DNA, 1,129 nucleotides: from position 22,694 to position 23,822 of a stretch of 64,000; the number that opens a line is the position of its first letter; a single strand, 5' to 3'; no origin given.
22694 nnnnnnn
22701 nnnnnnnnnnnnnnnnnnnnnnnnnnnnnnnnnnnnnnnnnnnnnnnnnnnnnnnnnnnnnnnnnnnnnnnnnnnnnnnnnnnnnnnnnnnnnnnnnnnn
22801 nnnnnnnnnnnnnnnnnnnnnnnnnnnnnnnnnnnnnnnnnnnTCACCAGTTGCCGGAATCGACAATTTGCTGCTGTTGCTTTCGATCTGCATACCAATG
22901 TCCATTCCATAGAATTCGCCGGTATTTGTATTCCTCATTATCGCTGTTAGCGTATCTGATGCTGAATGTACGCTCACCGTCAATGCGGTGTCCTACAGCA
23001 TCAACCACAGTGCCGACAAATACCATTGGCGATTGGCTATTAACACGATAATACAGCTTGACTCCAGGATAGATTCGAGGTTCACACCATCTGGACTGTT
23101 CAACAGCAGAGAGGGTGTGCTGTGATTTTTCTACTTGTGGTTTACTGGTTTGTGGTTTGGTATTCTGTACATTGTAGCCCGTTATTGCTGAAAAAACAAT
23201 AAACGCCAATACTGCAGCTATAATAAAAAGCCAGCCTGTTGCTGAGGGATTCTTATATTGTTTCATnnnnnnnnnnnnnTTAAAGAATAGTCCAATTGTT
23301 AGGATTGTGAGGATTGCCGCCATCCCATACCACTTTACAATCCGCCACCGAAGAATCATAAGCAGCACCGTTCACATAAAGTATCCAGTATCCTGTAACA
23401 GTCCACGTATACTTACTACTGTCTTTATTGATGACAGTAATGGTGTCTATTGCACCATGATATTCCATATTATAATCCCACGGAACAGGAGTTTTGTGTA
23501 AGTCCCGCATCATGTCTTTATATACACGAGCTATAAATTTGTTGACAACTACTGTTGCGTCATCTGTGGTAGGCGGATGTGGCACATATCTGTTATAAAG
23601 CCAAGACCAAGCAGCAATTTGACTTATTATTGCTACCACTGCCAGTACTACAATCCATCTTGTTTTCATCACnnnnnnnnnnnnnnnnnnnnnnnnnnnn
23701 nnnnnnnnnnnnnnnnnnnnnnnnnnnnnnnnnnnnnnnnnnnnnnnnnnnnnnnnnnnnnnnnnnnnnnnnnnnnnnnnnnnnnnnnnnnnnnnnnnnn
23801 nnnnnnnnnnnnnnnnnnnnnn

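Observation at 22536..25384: tRNA-Gly(CCC) preceded by a 2.7-kb islet bounded by 46-nt direct repeats of the tRNA 5' half, with no recombinase in sight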

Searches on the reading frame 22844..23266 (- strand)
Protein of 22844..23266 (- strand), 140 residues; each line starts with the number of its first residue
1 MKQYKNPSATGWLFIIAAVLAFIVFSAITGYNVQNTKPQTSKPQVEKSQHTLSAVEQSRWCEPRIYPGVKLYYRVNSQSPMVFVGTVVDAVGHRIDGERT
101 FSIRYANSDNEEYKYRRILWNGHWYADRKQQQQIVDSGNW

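Call 6: search_protein_families(library=pfam, proteins=[window:22844-23266:-], max_evalue=1)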
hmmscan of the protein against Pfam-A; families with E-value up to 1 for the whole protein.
window:22844-23266:- (140 aa): 0 families

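Call 7: search_protein_families(library=phrogs, proteins=[window:22844-23266:-], max_evalue=1)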
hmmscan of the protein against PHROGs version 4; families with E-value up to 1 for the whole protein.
window:22844-23266:- (140 aa): 3 families
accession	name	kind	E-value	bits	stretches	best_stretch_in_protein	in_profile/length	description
phrog_23980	-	unknown function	0.26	11.9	1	11-44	14-47/193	-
phrog_806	-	unknown function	0.27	12.2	1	11-47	4-40/187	-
phrog_21022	-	unknown function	0.37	11.9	1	12-36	4-27/68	-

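Call 52: list_cluster_members(proteins=[window:22844-23266:-, window:23280-23669:-, window:23692-24153:-, window:24153-24620:-, window:24677-24826:-])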
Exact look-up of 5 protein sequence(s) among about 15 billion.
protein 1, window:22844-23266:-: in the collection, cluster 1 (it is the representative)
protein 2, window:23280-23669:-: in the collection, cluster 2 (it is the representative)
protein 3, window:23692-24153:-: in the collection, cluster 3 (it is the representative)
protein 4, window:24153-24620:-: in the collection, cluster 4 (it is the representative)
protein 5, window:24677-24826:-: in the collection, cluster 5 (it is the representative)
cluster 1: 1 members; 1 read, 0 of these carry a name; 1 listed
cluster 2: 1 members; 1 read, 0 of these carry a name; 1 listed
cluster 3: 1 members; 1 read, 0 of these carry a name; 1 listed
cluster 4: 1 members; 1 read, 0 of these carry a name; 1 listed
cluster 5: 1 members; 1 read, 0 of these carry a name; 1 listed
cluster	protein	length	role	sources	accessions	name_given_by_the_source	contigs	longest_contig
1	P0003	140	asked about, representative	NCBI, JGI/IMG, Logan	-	-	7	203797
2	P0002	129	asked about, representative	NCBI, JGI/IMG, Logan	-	-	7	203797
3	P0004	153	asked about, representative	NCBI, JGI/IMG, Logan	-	-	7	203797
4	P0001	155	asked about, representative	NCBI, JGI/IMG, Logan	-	-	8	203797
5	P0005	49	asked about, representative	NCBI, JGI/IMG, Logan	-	-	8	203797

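Call 69: search_protein_families(library=padloc, max_evalue=0.1, proteins=[window:22844-23266:-])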
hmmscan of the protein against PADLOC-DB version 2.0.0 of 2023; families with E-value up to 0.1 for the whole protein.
window:22844-23266:- (140 aa): 0 families

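Call 70: search_protein_families(library=ncbifam, max_evalue=0.1, proteins=[window:22844-23266:-])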
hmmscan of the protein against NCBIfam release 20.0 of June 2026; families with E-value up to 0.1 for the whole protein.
window:22844-23266:- (140 aa): 0 families

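Call 89: find_encoding_contigs(protein=window:22844-23266:-, flank=10000, max_places=10)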
Protein window:22844-23266:- (140 aa): 9 contigs read that carry it; 4 places shown.
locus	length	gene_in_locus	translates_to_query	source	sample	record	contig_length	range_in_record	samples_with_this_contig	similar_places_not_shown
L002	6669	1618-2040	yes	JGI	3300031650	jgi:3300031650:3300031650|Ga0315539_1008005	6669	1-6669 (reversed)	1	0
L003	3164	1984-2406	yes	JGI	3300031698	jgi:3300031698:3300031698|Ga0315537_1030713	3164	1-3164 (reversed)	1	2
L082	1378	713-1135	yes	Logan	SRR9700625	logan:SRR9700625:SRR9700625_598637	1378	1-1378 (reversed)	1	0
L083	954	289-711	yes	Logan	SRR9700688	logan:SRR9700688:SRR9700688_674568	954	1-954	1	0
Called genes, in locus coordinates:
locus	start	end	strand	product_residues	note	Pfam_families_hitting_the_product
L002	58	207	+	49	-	-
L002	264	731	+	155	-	-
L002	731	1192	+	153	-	-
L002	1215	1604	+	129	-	-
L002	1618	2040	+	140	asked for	-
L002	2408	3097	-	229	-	PF00902:TatC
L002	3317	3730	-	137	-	PF22811:Zn_ribbon_NrdR, PF03477:ATP-cone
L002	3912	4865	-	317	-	PF00753:Lactamase_B (weak)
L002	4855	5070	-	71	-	-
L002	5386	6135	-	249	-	PF13176:TPR_7 (faint), PF17874:TPR_MalT, PF00515:TPR_1 (weak), PF13374:TPR_10 (weak), PF13424:TPR_12, PF00515:TPR_1 (weak), PF07719:TPR_2 (weak), PF13181:TPR_8 (weak), +4 more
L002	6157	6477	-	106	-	PF03091:CutA1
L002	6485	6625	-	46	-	-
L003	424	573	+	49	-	-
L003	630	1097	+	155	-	-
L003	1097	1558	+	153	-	-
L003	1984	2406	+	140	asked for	-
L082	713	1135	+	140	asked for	-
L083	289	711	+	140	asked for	-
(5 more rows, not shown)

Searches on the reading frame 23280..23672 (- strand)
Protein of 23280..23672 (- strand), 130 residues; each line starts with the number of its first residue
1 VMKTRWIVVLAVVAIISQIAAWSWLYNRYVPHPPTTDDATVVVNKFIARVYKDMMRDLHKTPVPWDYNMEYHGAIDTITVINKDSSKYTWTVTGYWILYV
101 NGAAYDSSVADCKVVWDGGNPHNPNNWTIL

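Call 6: search_protein_families(library=pfam, proteins=[window:23280-23672:-], max_evalue=1)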
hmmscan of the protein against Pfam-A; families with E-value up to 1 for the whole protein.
window:23280-23672:- (130 aa): 2 families
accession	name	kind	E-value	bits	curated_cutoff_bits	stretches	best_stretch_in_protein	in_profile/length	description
PF09771.14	Tmemb_18A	-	0.0042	17.9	29.9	1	3-28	24-49/118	Transmembrane protein 188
PF25425.1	YfjL_N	-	0.055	14.2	27.8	1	5-97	3-90/97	YfjL-like, N-terminal domain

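Call 7: search_protein_families(library=phrogs, proteins=[window:23280-23672:-], max_evalue=1)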
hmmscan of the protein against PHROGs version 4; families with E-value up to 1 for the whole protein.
window:23280-23672:- (130 aa): 0 families

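Call 47: find_homologous_proteins(query=window:23280-23669:-, max_evalue=0.01)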
Query window:23280-23669:- (129 aa): 1 proteins with E <= 0.01 among 3 candidates.
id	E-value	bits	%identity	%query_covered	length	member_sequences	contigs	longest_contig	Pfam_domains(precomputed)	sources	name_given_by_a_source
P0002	1.8e-83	296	100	100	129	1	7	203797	-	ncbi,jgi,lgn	-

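Call 69: search_protein_families(library=padloc, max_evalue=0.1, proteins=[window:23280-23669:-])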
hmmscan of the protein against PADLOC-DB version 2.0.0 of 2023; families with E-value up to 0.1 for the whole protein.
window:23280-23669:- (129 aa): 0 families

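Call 70: search_protein_families(library=ncbifam, max_evalue=0.1, proteins=[window:23280-23669:-])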
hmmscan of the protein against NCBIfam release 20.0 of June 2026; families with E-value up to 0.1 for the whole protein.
window:23280-23669:- (129 aa): 0 families
